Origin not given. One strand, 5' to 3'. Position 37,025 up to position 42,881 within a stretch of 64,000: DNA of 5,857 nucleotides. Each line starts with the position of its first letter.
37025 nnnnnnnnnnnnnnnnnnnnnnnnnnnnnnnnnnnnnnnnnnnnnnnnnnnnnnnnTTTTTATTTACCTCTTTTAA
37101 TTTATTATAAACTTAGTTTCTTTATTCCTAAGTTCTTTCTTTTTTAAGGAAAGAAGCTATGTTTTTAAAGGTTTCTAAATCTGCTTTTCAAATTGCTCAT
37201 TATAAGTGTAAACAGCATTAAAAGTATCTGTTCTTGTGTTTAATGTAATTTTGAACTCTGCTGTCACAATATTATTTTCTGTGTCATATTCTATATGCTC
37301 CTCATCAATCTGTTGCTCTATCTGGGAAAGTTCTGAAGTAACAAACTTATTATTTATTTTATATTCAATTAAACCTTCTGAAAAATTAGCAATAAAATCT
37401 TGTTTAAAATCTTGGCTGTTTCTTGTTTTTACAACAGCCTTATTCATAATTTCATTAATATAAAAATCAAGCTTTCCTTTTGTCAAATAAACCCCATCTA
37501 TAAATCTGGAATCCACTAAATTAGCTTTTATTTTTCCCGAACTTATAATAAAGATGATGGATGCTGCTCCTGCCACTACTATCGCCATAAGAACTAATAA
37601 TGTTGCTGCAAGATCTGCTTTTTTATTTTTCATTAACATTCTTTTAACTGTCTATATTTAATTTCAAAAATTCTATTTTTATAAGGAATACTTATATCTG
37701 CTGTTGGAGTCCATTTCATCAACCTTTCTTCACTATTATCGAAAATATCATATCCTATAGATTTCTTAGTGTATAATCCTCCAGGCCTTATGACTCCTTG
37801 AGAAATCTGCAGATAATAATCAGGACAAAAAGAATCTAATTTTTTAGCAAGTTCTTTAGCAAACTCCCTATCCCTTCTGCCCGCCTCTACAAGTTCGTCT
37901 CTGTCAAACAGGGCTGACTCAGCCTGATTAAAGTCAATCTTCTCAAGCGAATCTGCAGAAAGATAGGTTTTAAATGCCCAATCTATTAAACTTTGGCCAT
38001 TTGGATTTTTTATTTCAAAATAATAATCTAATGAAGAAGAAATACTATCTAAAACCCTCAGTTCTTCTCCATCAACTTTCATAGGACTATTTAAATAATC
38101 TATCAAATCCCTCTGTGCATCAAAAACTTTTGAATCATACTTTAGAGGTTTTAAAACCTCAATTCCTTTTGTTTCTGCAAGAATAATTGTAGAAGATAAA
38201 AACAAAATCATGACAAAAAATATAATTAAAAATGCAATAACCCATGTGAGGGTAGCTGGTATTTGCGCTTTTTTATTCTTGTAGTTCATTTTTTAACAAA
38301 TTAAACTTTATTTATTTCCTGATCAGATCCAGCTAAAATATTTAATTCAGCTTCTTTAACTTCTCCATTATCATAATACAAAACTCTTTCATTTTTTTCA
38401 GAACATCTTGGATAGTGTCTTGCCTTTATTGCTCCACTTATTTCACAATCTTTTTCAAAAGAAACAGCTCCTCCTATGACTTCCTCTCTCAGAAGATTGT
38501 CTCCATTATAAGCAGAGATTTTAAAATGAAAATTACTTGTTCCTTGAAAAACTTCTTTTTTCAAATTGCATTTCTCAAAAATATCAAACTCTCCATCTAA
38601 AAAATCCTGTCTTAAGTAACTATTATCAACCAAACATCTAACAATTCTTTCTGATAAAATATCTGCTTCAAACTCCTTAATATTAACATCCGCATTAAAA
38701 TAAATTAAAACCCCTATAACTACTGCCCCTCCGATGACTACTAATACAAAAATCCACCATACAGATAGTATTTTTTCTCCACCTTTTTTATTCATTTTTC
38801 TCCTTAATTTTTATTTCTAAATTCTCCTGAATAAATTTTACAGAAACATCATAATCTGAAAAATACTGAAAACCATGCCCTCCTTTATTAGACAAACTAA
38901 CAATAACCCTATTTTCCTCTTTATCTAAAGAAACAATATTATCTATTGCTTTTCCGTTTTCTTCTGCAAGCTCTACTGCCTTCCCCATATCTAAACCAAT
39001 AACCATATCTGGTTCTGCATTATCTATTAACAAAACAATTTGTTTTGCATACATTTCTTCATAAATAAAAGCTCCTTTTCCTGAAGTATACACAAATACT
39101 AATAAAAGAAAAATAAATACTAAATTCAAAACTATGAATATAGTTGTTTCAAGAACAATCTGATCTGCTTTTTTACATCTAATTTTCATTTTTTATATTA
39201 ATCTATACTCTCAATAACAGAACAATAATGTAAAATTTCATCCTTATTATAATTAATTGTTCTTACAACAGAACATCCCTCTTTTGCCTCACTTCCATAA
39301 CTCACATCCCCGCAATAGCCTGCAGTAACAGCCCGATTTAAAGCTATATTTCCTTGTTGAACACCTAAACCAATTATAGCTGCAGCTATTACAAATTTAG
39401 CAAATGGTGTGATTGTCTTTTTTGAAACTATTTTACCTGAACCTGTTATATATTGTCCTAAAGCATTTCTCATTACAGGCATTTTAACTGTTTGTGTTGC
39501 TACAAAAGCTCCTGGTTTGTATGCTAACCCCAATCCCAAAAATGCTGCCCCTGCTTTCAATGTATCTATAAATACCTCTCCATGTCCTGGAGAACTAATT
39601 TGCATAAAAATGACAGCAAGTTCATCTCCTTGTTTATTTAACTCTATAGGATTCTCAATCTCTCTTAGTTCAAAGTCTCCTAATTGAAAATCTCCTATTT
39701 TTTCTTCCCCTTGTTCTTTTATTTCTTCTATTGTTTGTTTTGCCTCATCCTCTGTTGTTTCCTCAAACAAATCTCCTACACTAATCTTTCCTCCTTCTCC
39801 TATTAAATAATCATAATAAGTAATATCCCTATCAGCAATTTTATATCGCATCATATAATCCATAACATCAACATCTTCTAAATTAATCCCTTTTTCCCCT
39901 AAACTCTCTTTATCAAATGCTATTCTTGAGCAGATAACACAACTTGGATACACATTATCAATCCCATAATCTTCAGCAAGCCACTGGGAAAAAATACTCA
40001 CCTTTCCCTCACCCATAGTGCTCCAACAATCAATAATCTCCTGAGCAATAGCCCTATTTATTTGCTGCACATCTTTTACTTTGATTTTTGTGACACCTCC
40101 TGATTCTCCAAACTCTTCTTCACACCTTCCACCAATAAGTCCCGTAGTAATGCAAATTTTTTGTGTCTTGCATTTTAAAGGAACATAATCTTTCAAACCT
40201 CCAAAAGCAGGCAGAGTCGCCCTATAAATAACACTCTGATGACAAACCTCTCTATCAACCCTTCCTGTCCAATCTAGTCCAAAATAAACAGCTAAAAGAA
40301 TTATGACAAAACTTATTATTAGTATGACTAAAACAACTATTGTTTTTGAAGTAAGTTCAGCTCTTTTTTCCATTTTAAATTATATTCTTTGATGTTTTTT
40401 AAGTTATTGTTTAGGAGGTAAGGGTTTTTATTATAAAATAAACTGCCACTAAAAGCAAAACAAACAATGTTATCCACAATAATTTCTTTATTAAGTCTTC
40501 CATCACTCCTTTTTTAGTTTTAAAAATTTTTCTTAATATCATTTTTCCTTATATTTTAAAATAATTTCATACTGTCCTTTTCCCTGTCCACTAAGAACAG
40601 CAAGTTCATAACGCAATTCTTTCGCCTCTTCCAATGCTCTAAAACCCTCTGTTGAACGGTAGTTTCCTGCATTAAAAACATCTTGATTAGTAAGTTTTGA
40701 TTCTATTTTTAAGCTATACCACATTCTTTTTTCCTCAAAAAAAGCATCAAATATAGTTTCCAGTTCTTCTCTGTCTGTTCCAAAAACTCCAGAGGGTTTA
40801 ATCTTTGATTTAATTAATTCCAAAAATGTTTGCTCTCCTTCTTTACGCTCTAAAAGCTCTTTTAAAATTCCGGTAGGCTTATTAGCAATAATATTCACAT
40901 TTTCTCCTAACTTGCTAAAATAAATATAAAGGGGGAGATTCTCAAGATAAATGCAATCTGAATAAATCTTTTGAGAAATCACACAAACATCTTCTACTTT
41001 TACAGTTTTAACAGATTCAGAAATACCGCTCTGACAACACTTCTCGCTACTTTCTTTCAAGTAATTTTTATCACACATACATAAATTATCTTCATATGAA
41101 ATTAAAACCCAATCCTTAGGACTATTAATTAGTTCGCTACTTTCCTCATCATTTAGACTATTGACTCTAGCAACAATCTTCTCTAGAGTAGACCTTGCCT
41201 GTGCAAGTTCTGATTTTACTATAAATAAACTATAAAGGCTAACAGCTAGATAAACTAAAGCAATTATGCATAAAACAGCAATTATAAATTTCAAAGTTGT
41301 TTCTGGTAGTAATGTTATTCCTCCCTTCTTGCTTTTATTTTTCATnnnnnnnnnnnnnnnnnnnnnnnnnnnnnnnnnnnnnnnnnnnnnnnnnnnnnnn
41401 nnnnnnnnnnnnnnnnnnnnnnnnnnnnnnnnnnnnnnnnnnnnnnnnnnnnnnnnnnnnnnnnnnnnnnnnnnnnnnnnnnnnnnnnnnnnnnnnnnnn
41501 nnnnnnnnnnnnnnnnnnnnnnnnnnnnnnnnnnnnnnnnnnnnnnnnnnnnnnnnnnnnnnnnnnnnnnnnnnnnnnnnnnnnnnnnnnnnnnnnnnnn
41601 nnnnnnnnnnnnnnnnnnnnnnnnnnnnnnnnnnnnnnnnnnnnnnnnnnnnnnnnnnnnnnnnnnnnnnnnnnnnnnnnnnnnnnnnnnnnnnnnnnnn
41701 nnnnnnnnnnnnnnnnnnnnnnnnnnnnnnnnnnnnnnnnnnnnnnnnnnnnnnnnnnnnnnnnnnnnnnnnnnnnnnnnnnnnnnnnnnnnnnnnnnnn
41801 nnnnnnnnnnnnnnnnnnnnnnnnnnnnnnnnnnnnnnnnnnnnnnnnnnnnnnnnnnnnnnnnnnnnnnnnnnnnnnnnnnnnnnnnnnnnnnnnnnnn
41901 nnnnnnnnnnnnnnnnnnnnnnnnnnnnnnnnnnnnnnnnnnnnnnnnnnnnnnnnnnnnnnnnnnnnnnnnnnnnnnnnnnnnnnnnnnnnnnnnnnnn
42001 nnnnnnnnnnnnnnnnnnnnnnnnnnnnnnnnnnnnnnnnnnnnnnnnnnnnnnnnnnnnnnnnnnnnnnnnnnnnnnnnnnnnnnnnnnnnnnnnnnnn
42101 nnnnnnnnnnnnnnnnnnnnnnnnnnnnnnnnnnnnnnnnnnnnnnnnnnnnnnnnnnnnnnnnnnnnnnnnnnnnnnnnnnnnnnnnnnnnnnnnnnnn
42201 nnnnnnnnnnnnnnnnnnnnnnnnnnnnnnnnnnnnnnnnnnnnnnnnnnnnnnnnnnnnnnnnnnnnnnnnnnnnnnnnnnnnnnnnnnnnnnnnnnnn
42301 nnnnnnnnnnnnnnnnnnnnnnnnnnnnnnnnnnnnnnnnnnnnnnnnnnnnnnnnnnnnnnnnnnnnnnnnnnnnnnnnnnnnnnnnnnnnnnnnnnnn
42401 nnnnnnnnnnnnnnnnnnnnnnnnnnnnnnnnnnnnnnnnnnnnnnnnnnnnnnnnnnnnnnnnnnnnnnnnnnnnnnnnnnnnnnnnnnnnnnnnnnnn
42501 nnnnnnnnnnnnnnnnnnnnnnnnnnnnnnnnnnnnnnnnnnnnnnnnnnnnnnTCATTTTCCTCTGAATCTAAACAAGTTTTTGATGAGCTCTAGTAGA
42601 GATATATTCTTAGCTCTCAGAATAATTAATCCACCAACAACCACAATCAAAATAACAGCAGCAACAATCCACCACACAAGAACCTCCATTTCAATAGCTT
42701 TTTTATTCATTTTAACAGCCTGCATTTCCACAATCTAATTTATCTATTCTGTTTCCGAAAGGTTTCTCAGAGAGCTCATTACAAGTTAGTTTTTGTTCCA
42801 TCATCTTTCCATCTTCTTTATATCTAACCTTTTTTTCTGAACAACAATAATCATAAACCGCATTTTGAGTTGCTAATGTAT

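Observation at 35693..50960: Fifteen co-oriented genes form a type IV filament locus with ten class-III-signal-peptide proteins and orphan C-terminal domains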

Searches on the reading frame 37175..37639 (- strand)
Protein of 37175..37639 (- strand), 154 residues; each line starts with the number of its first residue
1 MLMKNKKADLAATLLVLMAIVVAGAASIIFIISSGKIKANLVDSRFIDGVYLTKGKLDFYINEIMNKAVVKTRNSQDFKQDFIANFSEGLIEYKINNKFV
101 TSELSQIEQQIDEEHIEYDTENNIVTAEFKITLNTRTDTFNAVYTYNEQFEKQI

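Call 4: search_protein_families(library=pfam, max_evalue=0.1, proteins=[window:37175-37639:-])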
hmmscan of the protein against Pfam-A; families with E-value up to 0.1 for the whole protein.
window:37175-37639:- (154 aa): 2 families
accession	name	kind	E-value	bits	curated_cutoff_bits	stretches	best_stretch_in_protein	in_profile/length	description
PF07062.17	Clc-like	-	0.0098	15.8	24.9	1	5-53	132-174/212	Clc-like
PF14903.11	WG_beta_rep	-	0.017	15.6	25.6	1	81-98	17-34/35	WG containing repeat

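Call 70: search_protein_families(library=ncbifam, max_evalue=1, proteins=[window:37175-37639:-])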
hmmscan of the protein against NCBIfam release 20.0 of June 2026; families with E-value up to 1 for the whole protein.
window:37175-37639:- (154 aa): 0 families

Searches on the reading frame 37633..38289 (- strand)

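Call 4: search_protein_families(library=pfam, max_evalue=0.1, proteins=[window:37633-38289:-])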
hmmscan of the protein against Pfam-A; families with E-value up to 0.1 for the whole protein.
window:37633-38289:- (218 aa): 1 family
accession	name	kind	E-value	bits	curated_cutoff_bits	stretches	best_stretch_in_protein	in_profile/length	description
PF14495.11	Cytochrom_C550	-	0.082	13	27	0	60-103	70-114/136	Cytochrome c-550 domain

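Call 70: search_protein_families(library=ncbifam, max_evalue=1, proteins=[window:37633-38289:-])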
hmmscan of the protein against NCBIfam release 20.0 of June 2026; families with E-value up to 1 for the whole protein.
window:37633-38289:- (218 aa): 2 families
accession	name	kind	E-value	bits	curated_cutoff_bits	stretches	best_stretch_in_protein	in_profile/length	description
TIGR01938.1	nqrC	equivalog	0.13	11.9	144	1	22-67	7-50/251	NADH:ubiquinone reductase (Na(+)-transporting) subunit C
NF045999.1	MAG1140_fam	equivalog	0.15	12.2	35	1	6-46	1-41/126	MAG1140 family protein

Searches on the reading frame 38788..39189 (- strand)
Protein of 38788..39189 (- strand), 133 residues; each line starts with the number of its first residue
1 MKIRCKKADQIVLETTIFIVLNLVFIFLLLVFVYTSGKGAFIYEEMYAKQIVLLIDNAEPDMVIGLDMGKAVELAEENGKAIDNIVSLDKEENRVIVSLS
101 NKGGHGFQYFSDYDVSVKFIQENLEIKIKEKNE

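Call 4: search_protein_families(library=pfam, max_evalue=0.1, proteins=[window:38788-39189:-])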
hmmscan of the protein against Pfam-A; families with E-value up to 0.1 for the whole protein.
window:38788-39189:- (133 aa): 0 families

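Call 70: search_protein_families(library=ncbifam, max_evalue=1, proteins=[window:38788-39189:-])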
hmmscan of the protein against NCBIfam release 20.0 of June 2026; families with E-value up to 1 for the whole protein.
window:38788-39189:- (133 aa): 2 families
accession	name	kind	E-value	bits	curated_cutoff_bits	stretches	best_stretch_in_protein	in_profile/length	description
NF038343.1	ligase_FadD11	exception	0.013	14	950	1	40-109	80-147/585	fatty acid--CoA ligase FadD11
TIGR03580.1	EF_0832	hypoth_equivalog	0.06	12.8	301.1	1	15-73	145-203/257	conserved hypothetical protein EF_0832/AHA_3913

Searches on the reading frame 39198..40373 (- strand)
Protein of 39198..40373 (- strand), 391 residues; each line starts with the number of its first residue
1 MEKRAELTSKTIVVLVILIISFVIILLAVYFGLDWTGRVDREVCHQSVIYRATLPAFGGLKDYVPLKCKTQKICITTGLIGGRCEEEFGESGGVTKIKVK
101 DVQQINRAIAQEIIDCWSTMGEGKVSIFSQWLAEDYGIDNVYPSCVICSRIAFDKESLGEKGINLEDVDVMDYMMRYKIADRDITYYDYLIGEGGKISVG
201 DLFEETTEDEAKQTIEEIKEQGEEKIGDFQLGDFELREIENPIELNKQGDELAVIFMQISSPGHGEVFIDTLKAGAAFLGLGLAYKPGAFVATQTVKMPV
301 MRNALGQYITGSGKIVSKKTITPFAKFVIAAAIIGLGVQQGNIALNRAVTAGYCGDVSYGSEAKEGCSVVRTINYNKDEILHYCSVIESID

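Call 4: search_protein_families(library=pfam, max_evalue=0.1, proteins=[window:39198-40373:-])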
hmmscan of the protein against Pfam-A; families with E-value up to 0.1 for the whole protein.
window:39198-40373:- (391 aa): 0 families

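Call 5: search_protein_families(library=ncbifam, max_evalue=0.1, proteins=[window:39198-40373:-])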
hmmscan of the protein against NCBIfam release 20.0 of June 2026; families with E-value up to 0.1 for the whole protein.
window:39198-40373:- (391 aa): 0 families

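Call 56: find_homologous_proteins(query=window:39198-40373:-, max_evalue=0.001)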
Query window:39198-40373:- (391 aa): 474 proteins with E <= 0.001 among 6839 candidates; the best 120 are listed.
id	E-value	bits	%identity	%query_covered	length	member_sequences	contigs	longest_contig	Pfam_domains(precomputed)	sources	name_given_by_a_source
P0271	1.7e-257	871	100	100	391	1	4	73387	-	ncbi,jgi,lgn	-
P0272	1.5e-167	575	66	100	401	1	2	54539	-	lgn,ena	-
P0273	5.5e-157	541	64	99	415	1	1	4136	-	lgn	-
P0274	1.4e-142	493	55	100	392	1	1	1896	-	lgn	-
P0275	9.4e-141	487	56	100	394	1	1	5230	-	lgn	-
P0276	3.6e-139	482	55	99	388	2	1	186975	-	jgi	jgi:hypothetical protein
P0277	1.8e-135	470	54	99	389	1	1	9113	-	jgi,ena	-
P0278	7.9e-132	458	54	100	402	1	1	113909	-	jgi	-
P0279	2.4e-128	446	54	99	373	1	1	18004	-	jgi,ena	-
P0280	7.2e-126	438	53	100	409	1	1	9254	-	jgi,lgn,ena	-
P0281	1.1e-125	438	50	100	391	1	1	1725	-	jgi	jgi:hypothetical protein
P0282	2.8e-121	423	50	100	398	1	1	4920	-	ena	-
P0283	2.6e-116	407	53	100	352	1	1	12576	-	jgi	-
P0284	3.7e-115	403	48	97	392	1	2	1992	-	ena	-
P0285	1.7e-110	388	50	99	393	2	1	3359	-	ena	-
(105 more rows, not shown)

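Call 68: predict_structure(alignment_id=A3)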
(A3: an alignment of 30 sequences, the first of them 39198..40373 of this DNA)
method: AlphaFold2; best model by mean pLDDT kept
length: 391 residues; sequences in the alignment: 30
mean_pLDDT: 68.3   pTM: 0.60
mean pLDDT of the five models: 68.3, 64.1, 64.0, 62.4, 60.5
residues with pLDDT >= 90: 43; 70-90: 167; 50-70: 93; < 50: 88
segments of 3 or more residues with pLDDT < 50: 1-4, 35-67, 203-212, 218-248, 282-288
pLDDT, mean of each block of 10 residues (from residue 1): 55 86 83 47 35 41 51 84 70 84 94 87 61 73 85 90 89 91 87 68 47 49 37 29 40 88 76 64 48 56 69 60 70 70 84 81 83 84 70 36
secondary structure, 60 per line:
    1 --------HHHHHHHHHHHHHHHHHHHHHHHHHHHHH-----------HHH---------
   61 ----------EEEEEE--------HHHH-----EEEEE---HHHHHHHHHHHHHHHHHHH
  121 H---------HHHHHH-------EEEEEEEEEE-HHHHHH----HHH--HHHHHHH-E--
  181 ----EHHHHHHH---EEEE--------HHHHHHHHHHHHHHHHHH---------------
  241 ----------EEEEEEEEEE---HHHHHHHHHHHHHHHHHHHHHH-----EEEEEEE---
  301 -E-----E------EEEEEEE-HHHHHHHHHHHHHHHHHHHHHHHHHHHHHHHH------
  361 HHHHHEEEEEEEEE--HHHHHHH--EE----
elements in order: H9-37 E71-76 H85-88 E94-98 H102-121 H131-136 E144-153 H155-160 H170-176 H186-192 E196-199 H208-225 E251-260 H264-285 E291-297 E315-321 H323-354 H361-365 E366-374 H377-383

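Call 71: fold_search(model_id=the predicted structure, library=pdb)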
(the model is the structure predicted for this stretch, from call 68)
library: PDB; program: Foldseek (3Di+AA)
matches with E <= 10: 74; with E <= 0.001: 0
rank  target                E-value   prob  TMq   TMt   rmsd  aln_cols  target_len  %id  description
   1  1mav                  2.0e+00  0.01  0.07  0.16  16.2       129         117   16  CRYSTAL STRUCTURE OF THE RESPONSE REGULATOR DIVK AT PH 6.0 IN COMPLEX WITH MN2+ (released 2002-12-04)
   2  7z3m                  2.7e+00  0.16  0.10  0.13   3.9        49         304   18  Putative Phage Recombinase UvsX (released 2023-09-13)
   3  6dex_A                2.8e+00  0.11  0.09  0.24   5.0        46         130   17  Structure of Eremothecium gossypii Shu1:Shu2 complex (released 2018-05-23)
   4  1mb3                  2.8e+00  0.01  0.08  0.17  15.9       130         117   15  CRYSTAL STRUCTURE OF THE RESPONSE REGULATOR DIVK AT PH 8.5 IN COMPLEX WITH MG2+ (released 2002-12-04)
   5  9svy_B                3.7e+00  0.04  0.10  0.12   5.6        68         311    9  XRCC3-RAD51C-RAD51D-XRCC2 (XRCC3 complex) capping a RAD51 filament on partially duplex DNA (released 2025-11-12)
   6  9u8s_B                3.9e+00  0.08  0.09  0.20   5.0        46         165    9  Crystal structure of thiamine pyrophosphate (TPP)-dependent alpha-imino acid decarboxylase (AzcB and AzcC) from Strept (released 2026-04-01)
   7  9u8r_B                3.9e+00  0.08  0.09  0.20   5.0        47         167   13  Crystal structure of thiamine pyrophosphate (TPP)-dependent alpha-imino acid decarboxylase (AzcB and AzcC) from Strept (released 2026-04-01)
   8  9sw0_B                3.9e+00  0.05  0.10  0.12   6.8        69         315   12  XRCC3-RAD51C-RAD51D-XRCC2 (XRCC3 complex) capping a RAD51 filament on a D-loop intermediate (released 2025-11-12)
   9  6jqc_A                3.9e+00  0.02  0.09  0.19  15.2        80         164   12  The structural basis of the beta-carbonic anhydrase CafC (wild type) of the filamentous fungus Aspergillus fumigatus (released 2019-08-14)
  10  2hxp                  3.9e+00  0.02  0.08  0.16   6.3        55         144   11  Crystal Structure of the human phosphatase (DUSP9) (released 2006-08-22)
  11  9u8r_D                4.2e+00  0.08  0.09  0.20   5.0        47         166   13  Crystal structure of thiamine pyrophosphate (TPP)-dependent alpha-imino acid decarboxylase (AzcB and AzcC) from Strept (released 2026-04-01)
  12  1poy_1                4.2e+00  0.03  0.08  0.09   5.4        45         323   16  SPERMIDINE/PUTRESCINE-BINDING PROTEIN COMPLEXED WITH SPERMIDINE (DIMER FORM) (released 1996-07-11)
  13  9u8r_C                4.4e+00  0.07  0.09  0.20   4.9        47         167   13  Crystal structure of thiamine pyrophosphate (TPP)-dependent alpha-imino acid decarboxylase (AzcB and AzcC) from Strept (released 2026-04-01)
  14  4ycw_E                4.7e+00  0.03  0.07  0.06  20.9        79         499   11  Crystal structure of cladosporin in complex with plasmodium like human lysyl-tRNA synthetase mutant (released 2015-06-10)
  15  5e3j_A                5.0e+00  0.06  0.09  0.25   4.1        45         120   24  The response regulator RstA is a potential drug target for Acinetobacter baumannii (released 2016-05-04)
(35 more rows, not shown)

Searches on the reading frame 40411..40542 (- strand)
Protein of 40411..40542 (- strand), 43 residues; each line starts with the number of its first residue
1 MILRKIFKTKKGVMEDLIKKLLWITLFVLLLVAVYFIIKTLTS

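Call 3: search_protein_families(library=pfam, max_evalue=0.1, proteins=[window:40411-40542:-])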
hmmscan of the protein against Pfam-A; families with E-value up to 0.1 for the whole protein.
window:40411-40542:- (43 aa): 1 family
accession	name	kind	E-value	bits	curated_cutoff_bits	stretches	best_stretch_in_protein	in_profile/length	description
PF06024.17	Orf78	-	0.041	14.6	29.4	1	17-40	65-88/101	Orf78 (ac78)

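Call 70: search_protein_families(library=ncbifam, max_evalue=1, proteins=[window:40411-40542:-])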
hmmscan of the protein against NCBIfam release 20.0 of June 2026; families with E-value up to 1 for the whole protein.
window:40411-40542:- (43 aa): 1 family
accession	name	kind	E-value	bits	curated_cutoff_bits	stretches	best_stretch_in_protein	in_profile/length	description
NF038277.1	accessory_MacP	equivalog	0.65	10.5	45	1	4-36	63-96/98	cell wall synthase accessory phosphoprotein MacP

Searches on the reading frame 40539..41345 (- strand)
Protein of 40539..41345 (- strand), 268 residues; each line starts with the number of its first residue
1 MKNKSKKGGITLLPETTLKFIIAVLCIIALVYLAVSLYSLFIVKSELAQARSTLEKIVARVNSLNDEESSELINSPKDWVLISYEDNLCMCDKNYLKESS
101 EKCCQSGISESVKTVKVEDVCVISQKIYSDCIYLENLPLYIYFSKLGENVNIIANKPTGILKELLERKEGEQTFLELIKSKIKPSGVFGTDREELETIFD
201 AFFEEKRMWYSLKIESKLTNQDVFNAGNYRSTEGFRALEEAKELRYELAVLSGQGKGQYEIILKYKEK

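Call 3: search_protein_families(library=pfam, max_evalue=0.1, proteins=[window:40539-41345:-])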
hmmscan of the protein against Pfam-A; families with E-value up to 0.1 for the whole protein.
window:40539-41345:- (268 aa): 1 family
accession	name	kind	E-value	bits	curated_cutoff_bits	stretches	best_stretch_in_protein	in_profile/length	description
PF14208.11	DUF4320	-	0.018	15.6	25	1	24-57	1-34/119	Domain of unknown function (DUF4320)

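Call 5: search_protein_families(library=ncbifam, max_evalue=0.1, proteins=[window:40539-41345:-])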
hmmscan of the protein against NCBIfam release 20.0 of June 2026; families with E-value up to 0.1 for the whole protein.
window:40539-41345:- (268 aa): 1 family
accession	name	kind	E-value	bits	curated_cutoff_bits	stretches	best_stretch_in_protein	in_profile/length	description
NF052277.1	lmo0954_fam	equivalog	0.025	15.1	40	1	19-58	13-52/89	lmo0954 family membrane protein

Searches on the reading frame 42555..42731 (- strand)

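Call 3: search_protein_families(library=pfam, max_evalue=0.1, proteins=[window:42555-42731:-])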
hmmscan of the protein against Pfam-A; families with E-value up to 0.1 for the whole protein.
window:42555-42731:- (58 aa): 0 families

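Call 70: search_protein_families(library=ncbifam, max_evalue=1, proteins=[window:42555-42710:-])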
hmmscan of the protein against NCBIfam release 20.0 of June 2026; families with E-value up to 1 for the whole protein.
window:42555-42710:- (51 aa): 4 families
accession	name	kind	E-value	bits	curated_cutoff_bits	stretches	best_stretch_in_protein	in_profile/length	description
NF005030.0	PRK06439.1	equivalog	0.0021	18.1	121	1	1-39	1-38/72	NADH dehydrogenase subunit J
NF058583.1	LAXTG_small_WW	exception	0.03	14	65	1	11-34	25-46/54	LAXTG motif-containing small protein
NF058582.1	Microco_LAVTG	domain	0.7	10.1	27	1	11-32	9-31/34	LAVTG motif-containing sortase-dependent surface protein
NF038354.1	trnsprt_adja_43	subfamily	0.82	9.6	40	1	10-29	6-25/39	putative transporter small subunit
